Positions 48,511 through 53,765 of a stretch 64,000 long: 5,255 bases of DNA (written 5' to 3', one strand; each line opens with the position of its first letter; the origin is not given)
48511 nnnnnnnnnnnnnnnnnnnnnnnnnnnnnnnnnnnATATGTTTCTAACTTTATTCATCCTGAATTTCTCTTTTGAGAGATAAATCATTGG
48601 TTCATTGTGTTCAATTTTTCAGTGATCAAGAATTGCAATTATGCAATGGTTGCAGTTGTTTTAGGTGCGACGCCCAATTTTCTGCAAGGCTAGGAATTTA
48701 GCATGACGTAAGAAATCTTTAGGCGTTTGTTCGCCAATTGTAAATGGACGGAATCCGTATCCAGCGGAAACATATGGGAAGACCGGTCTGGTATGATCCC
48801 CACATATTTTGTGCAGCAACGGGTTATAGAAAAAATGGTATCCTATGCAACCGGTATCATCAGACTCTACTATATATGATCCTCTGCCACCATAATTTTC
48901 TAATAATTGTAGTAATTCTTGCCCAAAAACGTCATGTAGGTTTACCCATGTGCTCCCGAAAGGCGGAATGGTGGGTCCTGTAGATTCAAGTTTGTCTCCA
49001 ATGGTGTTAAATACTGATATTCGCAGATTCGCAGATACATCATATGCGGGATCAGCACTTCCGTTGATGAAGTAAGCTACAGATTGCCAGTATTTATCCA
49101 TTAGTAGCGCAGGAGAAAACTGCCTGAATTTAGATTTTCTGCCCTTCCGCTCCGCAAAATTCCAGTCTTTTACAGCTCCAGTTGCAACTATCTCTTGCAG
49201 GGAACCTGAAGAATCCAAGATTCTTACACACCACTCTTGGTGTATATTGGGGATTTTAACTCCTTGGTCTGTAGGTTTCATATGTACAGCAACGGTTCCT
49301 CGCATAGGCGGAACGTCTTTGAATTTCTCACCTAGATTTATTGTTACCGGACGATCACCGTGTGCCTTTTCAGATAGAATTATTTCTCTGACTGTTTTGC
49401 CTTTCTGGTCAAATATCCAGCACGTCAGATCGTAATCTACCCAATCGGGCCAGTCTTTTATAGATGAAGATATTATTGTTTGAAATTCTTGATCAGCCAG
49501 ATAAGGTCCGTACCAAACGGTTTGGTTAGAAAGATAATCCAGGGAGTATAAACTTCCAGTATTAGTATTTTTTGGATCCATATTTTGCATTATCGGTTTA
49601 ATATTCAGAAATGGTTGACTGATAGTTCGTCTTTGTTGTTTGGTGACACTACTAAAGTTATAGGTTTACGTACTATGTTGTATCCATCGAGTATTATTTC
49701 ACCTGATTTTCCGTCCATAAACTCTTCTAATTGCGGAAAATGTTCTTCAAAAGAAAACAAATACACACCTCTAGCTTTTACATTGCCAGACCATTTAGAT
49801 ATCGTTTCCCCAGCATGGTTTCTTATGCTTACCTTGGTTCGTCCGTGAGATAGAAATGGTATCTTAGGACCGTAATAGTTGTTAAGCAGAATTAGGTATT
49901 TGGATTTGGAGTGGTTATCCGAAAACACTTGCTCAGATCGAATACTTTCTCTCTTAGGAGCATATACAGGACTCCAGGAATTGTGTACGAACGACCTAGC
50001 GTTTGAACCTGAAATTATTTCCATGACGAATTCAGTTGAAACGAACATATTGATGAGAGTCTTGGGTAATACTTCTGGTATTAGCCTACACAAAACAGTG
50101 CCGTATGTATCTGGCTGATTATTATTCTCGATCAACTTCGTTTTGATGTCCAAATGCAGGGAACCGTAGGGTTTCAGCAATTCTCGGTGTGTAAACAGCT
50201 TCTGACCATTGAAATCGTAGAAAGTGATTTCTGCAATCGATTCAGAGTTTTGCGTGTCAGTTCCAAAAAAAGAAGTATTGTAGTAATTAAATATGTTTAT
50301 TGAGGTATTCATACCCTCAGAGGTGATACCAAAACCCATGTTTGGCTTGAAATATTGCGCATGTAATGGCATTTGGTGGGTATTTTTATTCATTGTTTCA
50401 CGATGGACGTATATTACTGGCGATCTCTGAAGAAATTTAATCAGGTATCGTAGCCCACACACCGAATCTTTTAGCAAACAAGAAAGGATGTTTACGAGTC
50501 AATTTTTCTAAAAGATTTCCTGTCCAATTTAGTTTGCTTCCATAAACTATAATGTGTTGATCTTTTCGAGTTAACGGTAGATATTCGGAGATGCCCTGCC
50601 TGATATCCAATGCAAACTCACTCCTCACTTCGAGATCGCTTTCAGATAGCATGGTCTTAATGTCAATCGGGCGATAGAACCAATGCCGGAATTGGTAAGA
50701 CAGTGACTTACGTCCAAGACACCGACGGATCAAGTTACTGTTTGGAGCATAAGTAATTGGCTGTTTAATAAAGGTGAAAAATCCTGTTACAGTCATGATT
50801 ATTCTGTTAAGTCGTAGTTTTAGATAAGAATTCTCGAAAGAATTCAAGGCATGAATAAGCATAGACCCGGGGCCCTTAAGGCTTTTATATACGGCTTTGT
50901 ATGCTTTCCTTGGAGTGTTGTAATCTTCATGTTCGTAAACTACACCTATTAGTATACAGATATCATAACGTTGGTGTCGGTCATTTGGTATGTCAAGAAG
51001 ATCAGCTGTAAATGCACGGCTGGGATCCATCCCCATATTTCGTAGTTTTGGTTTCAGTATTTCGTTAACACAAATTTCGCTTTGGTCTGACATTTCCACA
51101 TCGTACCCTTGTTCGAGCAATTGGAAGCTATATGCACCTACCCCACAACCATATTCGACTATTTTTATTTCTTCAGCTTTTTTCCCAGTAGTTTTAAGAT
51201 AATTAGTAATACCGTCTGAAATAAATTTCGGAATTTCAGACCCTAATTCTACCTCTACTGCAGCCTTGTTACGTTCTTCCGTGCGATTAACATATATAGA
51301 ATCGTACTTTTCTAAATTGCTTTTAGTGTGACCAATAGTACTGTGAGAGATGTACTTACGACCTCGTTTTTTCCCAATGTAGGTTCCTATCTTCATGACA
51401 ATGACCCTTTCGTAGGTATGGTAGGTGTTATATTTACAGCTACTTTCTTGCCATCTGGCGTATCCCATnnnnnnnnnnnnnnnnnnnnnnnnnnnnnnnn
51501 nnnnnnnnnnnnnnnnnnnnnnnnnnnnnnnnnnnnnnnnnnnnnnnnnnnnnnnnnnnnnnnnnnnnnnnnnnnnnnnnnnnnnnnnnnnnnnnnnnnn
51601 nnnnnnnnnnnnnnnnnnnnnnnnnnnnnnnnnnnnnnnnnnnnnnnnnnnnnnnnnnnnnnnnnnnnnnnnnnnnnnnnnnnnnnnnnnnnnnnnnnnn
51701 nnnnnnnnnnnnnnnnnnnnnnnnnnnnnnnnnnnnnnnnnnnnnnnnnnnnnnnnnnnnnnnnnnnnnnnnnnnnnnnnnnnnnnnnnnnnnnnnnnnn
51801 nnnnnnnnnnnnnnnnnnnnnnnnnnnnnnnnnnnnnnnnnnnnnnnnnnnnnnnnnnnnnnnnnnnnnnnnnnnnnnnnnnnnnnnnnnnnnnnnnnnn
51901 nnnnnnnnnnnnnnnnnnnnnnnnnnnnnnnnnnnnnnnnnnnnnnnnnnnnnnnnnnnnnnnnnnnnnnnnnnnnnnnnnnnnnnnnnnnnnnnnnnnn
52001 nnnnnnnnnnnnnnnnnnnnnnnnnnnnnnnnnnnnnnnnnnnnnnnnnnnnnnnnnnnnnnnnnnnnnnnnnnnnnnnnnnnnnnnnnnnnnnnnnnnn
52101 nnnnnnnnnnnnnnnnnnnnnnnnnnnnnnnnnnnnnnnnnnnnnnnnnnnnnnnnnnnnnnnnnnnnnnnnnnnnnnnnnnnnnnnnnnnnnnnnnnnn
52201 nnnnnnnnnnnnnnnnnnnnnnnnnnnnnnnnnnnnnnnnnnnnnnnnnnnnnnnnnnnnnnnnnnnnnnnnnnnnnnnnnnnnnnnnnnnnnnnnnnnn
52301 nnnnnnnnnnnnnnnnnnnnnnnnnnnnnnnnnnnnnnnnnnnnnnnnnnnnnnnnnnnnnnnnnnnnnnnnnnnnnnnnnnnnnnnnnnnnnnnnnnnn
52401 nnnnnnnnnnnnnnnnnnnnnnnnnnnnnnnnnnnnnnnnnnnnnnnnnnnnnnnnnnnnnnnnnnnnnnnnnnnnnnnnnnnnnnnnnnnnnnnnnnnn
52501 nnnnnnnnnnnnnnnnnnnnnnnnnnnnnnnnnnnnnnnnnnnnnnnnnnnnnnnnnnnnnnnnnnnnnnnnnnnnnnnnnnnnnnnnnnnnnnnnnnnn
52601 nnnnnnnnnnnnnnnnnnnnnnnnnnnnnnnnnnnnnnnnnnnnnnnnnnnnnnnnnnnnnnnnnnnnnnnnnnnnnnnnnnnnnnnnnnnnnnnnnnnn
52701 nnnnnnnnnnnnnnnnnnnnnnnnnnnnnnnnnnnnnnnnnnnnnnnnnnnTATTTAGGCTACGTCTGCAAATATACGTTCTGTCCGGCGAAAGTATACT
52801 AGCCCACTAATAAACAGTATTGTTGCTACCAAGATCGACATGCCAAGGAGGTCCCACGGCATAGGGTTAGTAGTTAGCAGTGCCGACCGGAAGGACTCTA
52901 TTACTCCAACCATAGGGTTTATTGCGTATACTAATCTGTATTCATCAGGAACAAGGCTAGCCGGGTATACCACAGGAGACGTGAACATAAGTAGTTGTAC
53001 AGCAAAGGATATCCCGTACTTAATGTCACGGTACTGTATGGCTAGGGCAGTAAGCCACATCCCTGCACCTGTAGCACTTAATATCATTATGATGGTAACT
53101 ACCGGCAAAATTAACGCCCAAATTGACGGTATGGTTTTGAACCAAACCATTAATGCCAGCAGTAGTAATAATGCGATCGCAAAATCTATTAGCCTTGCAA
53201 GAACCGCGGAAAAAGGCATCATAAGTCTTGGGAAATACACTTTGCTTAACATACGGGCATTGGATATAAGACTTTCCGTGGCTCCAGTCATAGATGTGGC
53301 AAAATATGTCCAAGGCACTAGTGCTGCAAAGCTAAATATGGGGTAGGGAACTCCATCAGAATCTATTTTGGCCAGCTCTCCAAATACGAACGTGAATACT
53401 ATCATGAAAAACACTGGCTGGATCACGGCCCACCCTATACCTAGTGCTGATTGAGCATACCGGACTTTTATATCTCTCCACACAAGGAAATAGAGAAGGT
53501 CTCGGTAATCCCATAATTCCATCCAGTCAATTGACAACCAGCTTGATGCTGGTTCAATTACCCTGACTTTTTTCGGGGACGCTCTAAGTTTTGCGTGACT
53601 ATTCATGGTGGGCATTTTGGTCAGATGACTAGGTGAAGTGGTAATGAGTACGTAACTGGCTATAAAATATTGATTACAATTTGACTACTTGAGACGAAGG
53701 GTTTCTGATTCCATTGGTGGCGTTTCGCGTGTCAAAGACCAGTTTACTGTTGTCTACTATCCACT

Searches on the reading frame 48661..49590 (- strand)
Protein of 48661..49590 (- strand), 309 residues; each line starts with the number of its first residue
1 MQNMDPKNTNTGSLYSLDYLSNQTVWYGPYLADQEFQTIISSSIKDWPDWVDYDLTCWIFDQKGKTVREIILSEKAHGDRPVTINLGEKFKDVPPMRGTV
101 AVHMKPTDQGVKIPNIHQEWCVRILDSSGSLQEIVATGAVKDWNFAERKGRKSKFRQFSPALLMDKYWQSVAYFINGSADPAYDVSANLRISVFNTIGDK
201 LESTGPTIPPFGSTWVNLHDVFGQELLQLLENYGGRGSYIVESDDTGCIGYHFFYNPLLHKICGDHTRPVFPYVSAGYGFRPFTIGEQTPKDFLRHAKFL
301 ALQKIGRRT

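Call 24: search_protein_families(library=pfam, proteins=[window:48661-49590:-], max_evalue=0.00001)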
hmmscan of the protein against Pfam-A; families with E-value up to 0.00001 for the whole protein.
window:48661-49590:- (309 aa): 0 families

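Call 48: search_protein_families(library=pfam, proteins=[window:48661-49590:-], max_evalue=0.01)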
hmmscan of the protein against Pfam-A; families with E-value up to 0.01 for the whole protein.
window:48661-49590:- (309 aa): 0 families

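Call 76: search_protein_families(library=pfam, proteins=[window:48661-49590:-], max_evalue=10)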
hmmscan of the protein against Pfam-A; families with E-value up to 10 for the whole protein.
window:48661-49590:- (309 aa): 1 family
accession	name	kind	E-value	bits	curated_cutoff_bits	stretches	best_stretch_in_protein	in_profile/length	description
PF13860.13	FlgD_ig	-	0.11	12.9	27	1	57-85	27-55/79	FlgD Ig-like domain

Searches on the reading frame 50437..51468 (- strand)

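Call 24: search_protein_families(library=pfam, proteins=[window:50437-51468:-], max_evalue=0.00001)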
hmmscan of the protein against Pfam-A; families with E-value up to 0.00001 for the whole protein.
window:50437-51468:- (343 aa): 2 families
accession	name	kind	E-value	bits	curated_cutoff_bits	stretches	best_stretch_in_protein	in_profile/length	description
PF13489.12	Methyltransf_23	-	3.3e-06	27.4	27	1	81-211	7-122/164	Methyltransferase domain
PF13649.12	Methyltransf_25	-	4.9e-06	27.6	27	1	103-199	1-95/97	Methyltransferase domain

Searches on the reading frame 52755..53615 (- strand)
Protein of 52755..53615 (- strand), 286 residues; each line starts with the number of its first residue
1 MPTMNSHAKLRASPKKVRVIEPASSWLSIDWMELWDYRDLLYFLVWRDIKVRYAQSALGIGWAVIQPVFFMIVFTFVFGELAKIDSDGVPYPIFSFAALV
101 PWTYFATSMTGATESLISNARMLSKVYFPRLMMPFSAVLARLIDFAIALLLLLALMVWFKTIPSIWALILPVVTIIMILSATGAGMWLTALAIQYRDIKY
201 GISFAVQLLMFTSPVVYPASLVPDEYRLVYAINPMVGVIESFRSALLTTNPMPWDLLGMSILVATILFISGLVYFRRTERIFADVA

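Call 24: search_protein_families(library=pfam, proteins=[window:52755-53615:-], max_evalue=0.00001)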
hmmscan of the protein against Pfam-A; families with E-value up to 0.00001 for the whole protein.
window:52755-53615:- (286 aa): 1 family
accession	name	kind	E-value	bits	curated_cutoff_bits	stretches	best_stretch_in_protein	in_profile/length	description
PF01061.29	ABC2_membrane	-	9.4e-17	61.7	26.9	1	41-246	3-210/211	ABC-2 type transporter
